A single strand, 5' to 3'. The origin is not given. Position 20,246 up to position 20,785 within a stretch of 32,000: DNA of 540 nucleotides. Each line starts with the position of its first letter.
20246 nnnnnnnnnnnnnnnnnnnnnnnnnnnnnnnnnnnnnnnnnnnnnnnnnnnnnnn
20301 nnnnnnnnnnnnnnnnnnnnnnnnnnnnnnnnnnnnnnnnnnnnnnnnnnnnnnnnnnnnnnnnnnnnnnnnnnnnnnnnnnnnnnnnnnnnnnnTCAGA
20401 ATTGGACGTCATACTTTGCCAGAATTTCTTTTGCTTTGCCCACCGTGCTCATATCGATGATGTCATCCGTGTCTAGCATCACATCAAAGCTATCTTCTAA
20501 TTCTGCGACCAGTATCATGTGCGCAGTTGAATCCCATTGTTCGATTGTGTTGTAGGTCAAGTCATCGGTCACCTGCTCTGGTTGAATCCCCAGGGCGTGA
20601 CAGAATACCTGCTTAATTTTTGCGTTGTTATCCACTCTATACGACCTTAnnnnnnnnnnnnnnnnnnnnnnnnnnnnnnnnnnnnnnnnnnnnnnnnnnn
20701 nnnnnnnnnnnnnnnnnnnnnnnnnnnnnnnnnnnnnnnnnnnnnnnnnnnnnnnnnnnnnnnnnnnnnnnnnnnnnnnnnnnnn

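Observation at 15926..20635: Five-gene carrier-protein/acyl-reduction cassette between pseH and the phosphonate genes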

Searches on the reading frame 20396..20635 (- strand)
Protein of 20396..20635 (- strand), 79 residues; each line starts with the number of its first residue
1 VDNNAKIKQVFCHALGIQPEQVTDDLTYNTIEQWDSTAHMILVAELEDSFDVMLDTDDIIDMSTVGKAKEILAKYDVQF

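Call 3: search_protein_families(library=pfam, proteins=[window:20396-20635:-])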
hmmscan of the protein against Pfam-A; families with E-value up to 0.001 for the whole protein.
window:20396-20635:- (79 aa): 1 family
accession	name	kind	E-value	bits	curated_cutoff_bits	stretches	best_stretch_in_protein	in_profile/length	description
PF00550.31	PP-binding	-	4.3e-05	24.1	20.8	1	6-67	2-62/67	Phosphopantetheine attachment site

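Call 4: search_protein_families(library=ncbifam, proteins=[window:20396-20635:-])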
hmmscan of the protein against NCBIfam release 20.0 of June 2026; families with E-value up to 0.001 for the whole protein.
window:20396-20635:- (79 aa): 8 families
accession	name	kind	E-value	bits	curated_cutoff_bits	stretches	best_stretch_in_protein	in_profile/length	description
NF002150.0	PRK00982.1-4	subfamily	5.2e-08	33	66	1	6-68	9-71/80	acyl carrier protein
NF002148.0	PRK00982.1-2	subfamily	1.1e-05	25.2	71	1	4-73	6-75/79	acyl carrier protein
NF002151.0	PRK00982.1-5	equivalog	2.9e-05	24.1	92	1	4-73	5-74/78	acyl carrier protein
NF002147.0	PRK00982.1-1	equivalog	0.00019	21.2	84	1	7-74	12-79/83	acyl carrier protein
TIGR00517.1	acyl_carrier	equivalog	0.00025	20.9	70.45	1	6-70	7-71/77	acyl carrier protein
NF006031.0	PRK08172.1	equivalog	0.00028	21.5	76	1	1-67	3-69/82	acyl carrier protein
NF002149.0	PRK00982.1-3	equivalog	0.0003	20.7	106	1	4-69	5-70/78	acyl carrier protein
NF040636.1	AcpM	exception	0.00053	19.9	146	1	6-75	9-78/93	meromycolate extension acyl carrier protein AcpM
